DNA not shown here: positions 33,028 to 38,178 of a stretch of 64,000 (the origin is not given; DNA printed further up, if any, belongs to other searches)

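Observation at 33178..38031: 1617-aa orphan giant protein with a single C-terminal MoxR/dynein-like AAA+ module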

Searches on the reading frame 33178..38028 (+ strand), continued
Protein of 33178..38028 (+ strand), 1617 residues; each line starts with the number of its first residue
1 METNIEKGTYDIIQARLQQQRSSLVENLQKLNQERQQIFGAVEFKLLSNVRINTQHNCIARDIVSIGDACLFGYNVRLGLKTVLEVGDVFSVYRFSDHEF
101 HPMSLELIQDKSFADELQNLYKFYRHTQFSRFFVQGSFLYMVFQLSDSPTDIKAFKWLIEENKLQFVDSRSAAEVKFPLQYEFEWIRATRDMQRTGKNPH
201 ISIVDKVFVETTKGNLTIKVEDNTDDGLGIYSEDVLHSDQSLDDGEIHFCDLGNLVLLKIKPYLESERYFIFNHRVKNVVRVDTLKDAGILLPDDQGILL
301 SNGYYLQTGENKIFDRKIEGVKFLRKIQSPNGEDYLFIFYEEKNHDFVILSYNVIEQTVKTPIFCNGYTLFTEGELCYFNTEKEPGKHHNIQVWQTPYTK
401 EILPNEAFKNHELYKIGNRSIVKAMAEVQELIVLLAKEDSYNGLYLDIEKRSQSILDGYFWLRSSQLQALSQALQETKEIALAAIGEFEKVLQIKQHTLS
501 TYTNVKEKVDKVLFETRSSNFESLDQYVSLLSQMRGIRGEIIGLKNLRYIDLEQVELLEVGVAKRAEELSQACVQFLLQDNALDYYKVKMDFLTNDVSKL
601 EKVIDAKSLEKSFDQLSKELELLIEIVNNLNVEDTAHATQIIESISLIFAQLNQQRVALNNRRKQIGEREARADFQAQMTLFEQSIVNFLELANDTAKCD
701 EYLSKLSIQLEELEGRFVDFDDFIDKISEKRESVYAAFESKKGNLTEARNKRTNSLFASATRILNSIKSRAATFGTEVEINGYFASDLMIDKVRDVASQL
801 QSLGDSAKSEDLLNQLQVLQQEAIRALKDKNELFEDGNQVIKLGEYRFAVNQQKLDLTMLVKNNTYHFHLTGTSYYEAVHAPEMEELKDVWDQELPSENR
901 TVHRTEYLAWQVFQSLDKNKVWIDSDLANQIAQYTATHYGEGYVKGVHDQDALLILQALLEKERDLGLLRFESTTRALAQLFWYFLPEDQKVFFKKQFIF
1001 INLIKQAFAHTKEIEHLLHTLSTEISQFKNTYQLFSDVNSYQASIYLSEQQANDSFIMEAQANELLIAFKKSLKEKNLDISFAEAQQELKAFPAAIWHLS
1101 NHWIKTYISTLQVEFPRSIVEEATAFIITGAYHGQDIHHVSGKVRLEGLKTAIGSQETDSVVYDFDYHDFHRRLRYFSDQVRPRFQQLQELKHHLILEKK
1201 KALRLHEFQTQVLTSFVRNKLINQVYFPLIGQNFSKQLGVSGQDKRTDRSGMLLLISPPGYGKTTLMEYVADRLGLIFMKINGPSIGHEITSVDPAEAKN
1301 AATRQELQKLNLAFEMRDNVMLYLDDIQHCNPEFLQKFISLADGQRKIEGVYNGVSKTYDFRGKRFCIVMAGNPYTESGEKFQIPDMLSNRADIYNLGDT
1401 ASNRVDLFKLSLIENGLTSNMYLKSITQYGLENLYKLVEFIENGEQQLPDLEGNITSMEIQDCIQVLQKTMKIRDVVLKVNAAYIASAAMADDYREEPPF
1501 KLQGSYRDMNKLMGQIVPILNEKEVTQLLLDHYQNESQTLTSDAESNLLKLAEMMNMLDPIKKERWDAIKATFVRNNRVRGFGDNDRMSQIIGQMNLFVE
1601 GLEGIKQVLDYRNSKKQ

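Call 38: find_homologous_proteins(query=L033:7905-13541:+, max_evalue=0.00001)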
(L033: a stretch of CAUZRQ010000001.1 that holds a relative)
Query L033:7905-13541:+ (1879 aa): 4369 proteins with E <= 0.00001 among 8000 candidates; the best 120 are listed.
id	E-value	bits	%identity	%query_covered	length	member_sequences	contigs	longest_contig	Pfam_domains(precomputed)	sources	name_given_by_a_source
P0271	0.0e+0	3844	91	100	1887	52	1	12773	PF12458.14,PF00004.36,PF25472.2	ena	-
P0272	0.0e+0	3566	84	99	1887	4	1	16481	PF12458.14,PF00004.36,PF25472.2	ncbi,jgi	-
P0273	0.0e+0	3543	84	100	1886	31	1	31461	PF12458.14,PF00004.36,PF25472.2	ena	-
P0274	0.0e+0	3537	84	99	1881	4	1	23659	PF12458.14,PF00004.36,PF25472.2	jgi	-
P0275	0.0e+0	3380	81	100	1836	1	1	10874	PF12458.14,PF00004.36,PF25472.2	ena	-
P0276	0.0e+0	3380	81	100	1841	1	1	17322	PF12458.14,PF00004.36,PF25472.2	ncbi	ncbi:MAG: DNA repair ATPase [Planctomycetaceae bacterium]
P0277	0.0e+0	3369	81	100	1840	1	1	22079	PF12458.14,PF00004.36,PF25472.2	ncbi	-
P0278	0.0e+0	3366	81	100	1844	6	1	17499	PF12458.14,PF00004.36,PF25472.2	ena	-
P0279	0.0e+0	3363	80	100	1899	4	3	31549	PF12458.14,PF00004.36,PF25472.2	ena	-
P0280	0.0e+0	3356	80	100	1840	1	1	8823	PF12458.14,PF00004.36,PF25472.2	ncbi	-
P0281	0.0e+0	3327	79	100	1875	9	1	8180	PF12458.14,PF00004.36,PF05496.19,PF25472.2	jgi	jgi:MoxR-like ATPase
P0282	0.0e+0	3154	76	99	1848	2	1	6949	PF12458.14,PF00004.36,PF13401.13,PF05496.19,PF25472.2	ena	-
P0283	0.0e+0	3071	81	91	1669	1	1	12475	PF12458.14,PF00004.36,PF25472.2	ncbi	-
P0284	0.0e+0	2622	64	98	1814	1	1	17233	PF12458.14,PF00004.36,PF25472.2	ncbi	-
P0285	0.0e+0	2564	66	90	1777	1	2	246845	PF12458.14,PF00004.36,PF13401.13,PF05496.19,PF07728.21,PF25472.2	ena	-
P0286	0.0e+0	2555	62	99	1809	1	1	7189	PF12458.14,PF00004.36,PF05496.19,PF07728.21,PF25472.2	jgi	jgi:MoxR-like ATPase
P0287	0.0e+0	2543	62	99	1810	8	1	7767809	PF12458.14,PF00004.36,PF05496.19,PF25472.2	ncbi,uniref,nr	ncbi:ATPase involved in DNA repair [Symmachiella dynata]|uniref:ATPase involved in DNA repair n=1 Ta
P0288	0.0e+0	2542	62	98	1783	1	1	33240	PF12458.14,PF00004.36,PF25472.2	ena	-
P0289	0.0e+0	2534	61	98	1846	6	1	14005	PF12458.14,PF00004.36,PF25472.2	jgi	jgi:hypothetical protein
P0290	0.0e+0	2524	62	98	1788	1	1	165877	PF12458.14,PF00004.36,PF05496.19,PF25472.2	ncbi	-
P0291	0.0e+0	2518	61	99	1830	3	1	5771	PF12458.14,PF00004.36,PF07728.21,PF25472.2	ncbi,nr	ncbi:MAG: DNA repair ATPase [Planctomycetes bacterium]|nr:DNA repair ATPase [Planctomycetota bacteri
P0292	0.0e+0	2517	62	98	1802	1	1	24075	PF12458.14,PF00004.36,PF05496.19,PF25472.2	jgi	-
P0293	0.0e+0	2514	62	98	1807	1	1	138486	PF12458.14,PF00004.36,PF05496.19,PF07728.21,PF25472.2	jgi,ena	-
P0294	0.0e+0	2506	61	98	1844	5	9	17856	PF12458.14,PF00004.36,PF13401.13,PF25472.2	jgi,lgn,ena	-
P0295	0.0e+0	2502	62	98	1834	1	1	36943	PF12458.14,PF00004.36,PF25472.2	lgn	-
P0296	0.0e+0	2502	61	98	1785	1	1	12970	PF12458.14,PF00004.36,PF07728.21,PF25472.2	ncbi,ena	-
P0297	0.0e+0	2501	61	99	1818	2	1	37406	PF12458.14,PF00004.36,PF07728.21,PF25472.2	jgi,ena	-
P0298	0.0e+0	2493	62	98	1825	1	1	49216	PF12458.14,PF00004.36,PF05496.19,PF25472.2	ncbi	ncbi:MAG: DNA repair ATPase [Planctomycetaceae bacterium]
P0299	0.0e+0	2492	61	99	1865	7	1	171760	PF12458.14,PF00004.36,PF25472.2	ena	-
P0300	0.0e+0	2483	64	90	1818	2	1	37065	PF12458.14,PF00004.36,PF25472.2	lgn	-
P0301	0.0e+0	2483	61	98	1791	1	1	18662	PF12458.14,PF00004.36,PF25472.2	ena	-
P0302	0.0e+0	2483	60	98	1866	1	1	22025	PF12458.14,PF00004.36,PF05496.19,PF25472.2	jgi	jgi:DNA repair ATPase/ATPase family protein associated with various cellular activities (AAA)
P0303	0.0e+0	2482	61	98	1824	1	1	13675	PF12458.14,PF00004.36,PF25472.2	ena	-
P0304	0.0e+0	2482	64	90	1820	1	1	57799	PF12458.14,PF00004.36,PF07728.21,PF25472.2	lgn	-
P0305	0.0e+0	2482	60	99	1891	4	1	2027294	PF12458.14,PF00004.36,PF25472.2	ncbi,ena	-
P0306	0.0e+0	2479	61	97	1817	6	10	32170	PF12458.14,PF00004.36,PF07728.21,PF25472.2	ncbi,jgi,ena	jgi:hypothetical protein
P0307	0.0e+0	2477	64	90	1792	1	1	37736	PF12458.14,PF00004.36,PF25472.2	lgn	-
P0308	0.0e+0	2477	61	98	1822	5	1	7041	PF12458.14,PF00004.36,PF07728.21,PF25472.2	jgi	jgi:MoxR-like ATPase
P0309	0.0e+0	2477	60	98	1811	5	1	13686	PF12458.14,PF00004.36,PF25472.2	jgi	jgi:hypothetical protein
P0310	0.0e+0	2476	63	91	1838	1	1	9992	PF12458.14,PF00004.36,PF13401.13,PF25472.2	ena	-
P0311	0.0e+0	2474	60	99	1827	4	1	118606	PF12458.14,PF00004.36,PF25472.2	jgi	jgi:hypothetical protein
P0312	0.0e+0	2473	59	99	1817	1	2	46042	PF12458.14,PF00004.36,PF07728.21,PF25472.2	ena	-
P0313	0.0e+0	2472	64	90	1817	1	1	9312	PF12458.14,PF00004.36,PF07728.21,PF25472.2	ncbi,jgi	ncbi:MAG: hypothetical protein ACI93T_000593 [Porticoccaceae bacterium]|jgi:hypothetical protein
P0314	0.0e+0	2472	61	97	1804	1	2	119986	PF12458.14,PF00004.36,PF25472.2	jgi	jgi:hypothetical protein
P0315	0.0e+0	2472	61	98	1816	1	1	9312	PF12458.14,PF00004.36,PF07728.21,PF25472.2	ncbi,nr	ncbi:MAG: DNA repair ATPase [Pirellulales bacterium]|nr:DNA repair ATPase [Pirellulales bacterium]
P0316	0.0e+0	2472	62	94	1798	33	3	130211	PF12458.14,PF00004.36,PF07728.21,PF25472.2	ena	-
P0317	0.0e+0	2471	60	98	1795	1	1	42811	PF12458.14,PF00004.36,PF07728.21,PF25472.2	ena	-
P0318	0.0e+0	2470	65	90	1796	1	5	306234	PF12458.14,PF00004.36,PF05496.19,PF07728.21,PF25472.2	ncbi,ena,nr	ncbi:MAG: DNA repair ATPase [Planctomycetes bacterium]|nr:DNA repair ATPase [Planctomycetota bacteri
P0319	0.0e+0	2469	61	97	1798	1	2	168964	PF12458.14,PF00004.36,PF07728.21,PF25472.2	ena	-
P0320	0.0e+0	2468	61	98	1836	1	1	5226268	PF12458.14,PF00004.36,PF05496.19,PF25472.2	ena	-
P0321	0.0e+0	2465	60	98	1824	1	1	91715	PF12458.14,PF00004.36,PF25472.2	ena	-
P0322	0.0e+0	2461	60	98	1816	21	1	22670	PF12458.14,PF00004.36,PF25472.2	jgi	jgi:MoxR-like ATPase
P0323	0.0e+0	2461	64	90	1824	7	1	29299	PF12458.14,PF00004.36,PF25472.2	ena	-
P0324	0.0e+0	2459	65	89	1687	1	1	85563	PF12458.14,PF00004.36,PF05496.19,PF07728.21,PF25472.2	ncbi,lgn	-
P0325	0.0e+0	2457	60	98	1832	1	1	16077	PF12458.14,PF00004.36,PF07728.21,PF25472.2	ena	-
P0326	0.0e+0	2457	65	90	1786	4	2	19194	PF12458.14,PF00004.36,PF07728.21,PF25472.2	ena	-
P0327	0.0e+0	2455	64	90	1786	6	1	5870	PF12458.14,PF00004.36,PF05496.19,PF25472.2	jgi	-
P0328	0.0e+0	2455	60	99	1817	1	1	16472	PF12458.14,PF00004.36,PF25472.2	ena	-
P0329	0.0e+0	2454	59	98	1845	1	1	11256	PF12458.14,PF00004.36,PF05496.19,PF25472.2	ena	-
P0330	0.0e+0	2454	60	98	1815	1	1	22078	PF12458.14,PF00004.36,PF07728.21,PF25472.2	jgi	jgi:MoxR-like ATPase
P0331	0.0e+0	2454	63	90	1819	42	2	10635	PF12458.14,PF00004.36,PF25472.2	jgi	jgi:hypothetical protein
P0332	0.0e+0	2454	60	98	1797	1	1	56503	PF12458.14,PF00004.36,PF05496.19,PF07728.21,PF25472.2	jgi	jgi:hypothetical protein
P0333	0.0e+0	2453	64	90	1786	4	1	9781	PF12458.14,PF00004.36,PF05496.19,PF25472.2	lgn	-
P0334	0.0e+0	2452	59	98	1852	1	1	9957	PF12458.14,PF00004.36,PF13401.13,PF05496.19,PF07728.21,PF25472.2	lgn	-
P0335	0.0e+0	2448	63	90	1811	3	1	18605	PF12458.14,PF00004.36,PF07728.21,PF25472.2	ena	-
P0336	0.0e+0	2448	60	99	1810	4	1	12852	PF12458.14,PF00004.36,PF05496.19,PF25472.2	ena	-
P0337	0.0e+0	2447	60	99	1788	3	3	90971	PF12458.14,PF00004.36,PF05496.19,PF25472.2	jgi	-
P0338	0.0e+0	2445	60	98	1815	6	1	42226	PF12458.14,PF00004.36,PF25472.2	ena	-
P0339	0.0e+0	2445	64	89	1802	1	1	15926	PF12458.14,PF00004.36,PF05496.19,PF25472.2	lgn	-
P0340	0.0e+0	2444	60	99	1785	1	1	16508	PF12458.14,PF00004.36,PF05496.19,PF25472.2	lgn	-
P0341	0.0e+0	2442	59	99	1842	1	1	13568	PF12458.14,PF00004.36,PF05496.19,PF25472.2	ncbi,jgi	ncbi:MAG: hypothetical protein ACI9HK_000738 [Pirellulaceae bacterium]|jgi:hypothetical protein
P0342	0.0e+0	2442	61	98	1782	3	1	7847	PF12458.14,PF00004.36,PF05496.19,PF25472.2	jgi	-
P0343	0.0e+0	2441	59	98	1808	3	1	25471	PF12458.14,PF00004.36,PF13401.13,PF05496.19,PF07728.21,PF25472.2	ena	-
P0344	0.0e+0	2435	60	98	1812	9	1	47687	PF12458.14,PF00004.36,PF25472.2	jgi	jgi:hypothetical protein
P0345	0.0e+0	2430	60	98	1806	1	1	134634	PF12458.14,PF00004.36,PF07728.21,PF25472.2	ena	-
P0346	0.0e+0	2429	60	98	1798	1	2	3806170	PF12458.14,PF00004.36,PF25472.2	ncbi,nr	ncbi:MAG: DNA repair ATPase [Planctomycetaceae bacterium]|nr:DNA repair ATPase [Planctomycetales bac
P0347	0.0e+0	2429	60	97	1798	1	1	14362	PF12458.14,PF00004.36,PF05496.19,PF07728.21,PF25472.2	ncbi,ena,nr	ncbi:MAG: DNA repair ATPase [Planctomycetota bacterium]|nr:DNA repair ATPase [Planctomycetota bacter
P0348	0.0e+0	2429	59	98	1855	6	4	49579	PF12458.14,PF00004.36,PF25472.2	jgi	jgi:hypothetical protein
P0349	0.0e+0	2428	59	98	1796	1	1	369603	PF12458.14,PF00004.36,PF05496.19,PF07728.21,PF25472.2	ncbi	-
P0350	0.0e+0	2427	60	98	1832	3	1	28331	PF12458.14,PF00004.36,PF05496.19,PF25472.2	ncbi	-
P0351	0.0e+0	2426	59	99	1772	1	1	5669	PF12458.14,PF00004.36,PF13401.13,PF05496.19,PF25472.2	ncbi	-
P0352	0.0e+0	2425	62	92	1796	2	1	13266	PF12458.14,PF00004.36,PF07728.21,PF25472.2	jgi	jgi:hypothetical protein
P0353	0.0e+0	2423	60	97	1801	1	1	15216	PF12458.14,PF00004.36,PF13401.13,PF05496.19,PF07728.21,PF25472.2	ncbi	-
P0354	0.0e+0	2422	65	89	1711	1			PF12458.14,PF00004.36,PF25472.2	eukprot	eukprot:g33011.t1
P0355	0.0e+0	2420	60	98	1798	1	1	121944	PF12458.14,PF00004.36,PF25472.2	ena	-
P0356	0.0e+0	2415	64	90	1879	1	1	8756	PF12458.14,PF00004.36,PF25472.2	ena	-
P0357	0.0e+0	2415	63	90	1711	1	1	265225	PF12458.14,PF00004.36,PF07728.21,PF25472.2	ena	-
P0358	0.0e+0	2414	60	98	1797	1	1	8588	PF12458.14,PF00004.36,PF05496.19,PF25472.2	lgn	-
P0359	0.0e+0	2414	60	98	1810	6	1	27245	PF12458.14,PF00004.36,PF05496.19,PF25472.2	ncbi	-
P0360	0.0e+0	2414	59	97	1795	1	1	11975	PF12458.14,PF00004.36,PF25472.2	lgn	-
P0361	0.0e+0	2412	59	98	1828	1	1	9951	PF12458.14,PF00004.36,PF13401.13,PF25472.2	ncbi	-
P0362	0.0e+0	2408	59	99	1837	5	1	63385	PF12458.14,PF00004.36,PF05496.19,PF25472.2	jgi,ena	-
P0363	0.0e+0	2407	63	90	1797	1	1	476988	PF12458.14,PF00004.36,PF13401.13,PF05496.19,PF25472.2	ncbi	-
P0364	0.0e+0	2401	60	98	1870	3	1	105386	PF12458.14,PF00004.36,PF25472.2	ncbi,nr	ncbi:MAG: AAA family ATPase [Fuerstiella sp.]|nr:AAA family ATPase [Fuerstiella sp.]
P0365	0.0e+0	2400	59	98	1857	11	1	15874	PF12458.14,PF00004.36,PF25472.2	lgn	-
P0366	0.0e+0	2400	58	99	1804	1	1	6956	PF12458.14,PF00004.36,PF05496.19,PF25472.2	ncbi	-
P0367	0.0e+0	2396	64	87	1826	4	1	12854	PF12458.14,PF00004.36,PF13401.13,PF05496.19,PF25472.2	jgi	-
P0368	0.0e+0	2396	59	98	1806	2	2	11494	PF12458.14,PF00004.36,PF13401.13,PF25472.2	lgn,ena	-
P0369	0.0e+0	2395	59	98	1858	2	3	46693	PF12458.14,PF00004.36,PF25472.2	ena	-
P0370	0.0e+0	2394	59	98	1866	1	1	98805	PF12458.14,PF00004.36,PF13401.13,PF07728.21,PF25472.2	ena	-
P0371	0.0e+0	2390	58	98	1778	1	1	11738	PF12458.14,PF00004.36,PF25472.2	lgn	-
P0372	0.0e+0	2389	59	97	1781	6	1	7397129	PF12458.14,PF00004.36,PF25472.2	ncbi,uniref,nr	ncbi:DNA repair ATPase [Gimesia aquarii]|uniref:ATPase involved in DNA repair n=1 Tax=Gimesia aquari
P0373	0.0e+0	2387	59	99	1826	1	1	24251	PF12458.14,PF00004.36,PF25472.2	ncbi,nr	ncbi:MAG: DNA repair ATPase [Pirellulaceae bacterium]|nr:DNA repair ATPase [Pirellulaceae bacterium]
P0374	0.0e+0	2386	62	90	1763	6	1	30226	PF12458.14,PF00004.36,PF13401.13,PF05496.19,PF25472.2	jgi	-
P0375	0.0e+0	2386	60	98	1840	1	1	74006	PF12458.14,PF00004.36,PF25472.2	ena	-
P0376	0.0e+0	2383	58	98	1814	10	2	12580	PF12458.14,PF00004.36,PF05496.19,PF07728.21,PF25472.2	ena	-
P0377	0.0e+0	2383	59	97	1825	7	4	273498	PF12458.14,PF00004.36,PF05496.19,PF25472.2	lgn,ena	-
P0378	0.0e+0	2380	59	98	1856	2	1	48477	PF12458.14,PF00004.36,PF25472.2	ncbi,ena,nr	ncbi:MAG: DNA repair ATPase [Planctomycetaceae bacterium]|nr:DNA repair ATPase [Planctomycetaceae ba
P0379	0.0e+0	2379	58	98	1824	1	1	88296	PF12458.14,PF00004.36,PF07728.21,PF25472.2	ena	-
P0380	0.0e+0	2379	59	98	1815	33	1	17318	PF12458.14,PF00004.36,PF25472.2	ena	-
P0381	0.0e+0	2378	57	98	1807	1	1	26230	PF12458.14,PF00004.36,PF05496.19,PF25472.2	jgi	jgi:hypothetical protein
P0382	0.0e+0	2376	59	97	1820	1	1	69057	PF12458.14,PF00004.36,PF05496.19,PF25472.2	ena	-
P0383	0.0e+0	2376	58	99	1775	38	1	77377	PF12458.14,PF00004.36,PF25472.2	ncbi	-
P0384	0.0e+0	2374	60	98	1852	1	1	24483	PF12458.14,PF00004.36,PF25472.2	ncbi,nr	ncbi:MAG: DNA repair ATPase [Fuerstiella sp.]|nr:DNA repair ATPase [Fuerstiella sp.]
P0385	0.0e+0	2374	62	89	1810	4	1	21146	PF12458.14,PF00004.36,PF13401.13,PF05496.19,PF25472.2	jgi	jgi:hypothetical protein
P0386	0.0e+0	2373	61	90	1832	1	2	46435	PF12458.14,PF00004.36,PF13401.13,PF25472.2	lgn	-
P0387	0.0e+0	2373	57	98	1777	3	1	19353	PF12458.14,PF00004.36,PF05496.19,PF25472.2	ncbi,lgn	-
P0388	0.0e+0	2371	62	91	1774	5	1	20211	PF12458.14,PF00004.36,PF13401.13,PF05496.19,PF25472.2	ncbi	-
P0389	0.0e+0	2370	58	98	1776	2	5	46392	PF12458.14,PF00004.36,PF25472.2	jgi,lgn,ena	-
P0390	0.0e+0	2369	62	90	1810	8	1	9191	PF12458.14,PF00004.36,PF13401.13,PF05496.19,PF25472.2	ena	-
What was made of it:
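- On DUF3686-DUF7902-AAA+ family ('DNA repair ATPase', PF12458-containing): The Planctomycetota set is 1669-1899 aa (call 38).
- JGI labels several homologues 'MoxR-like ATPase' (call 38).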
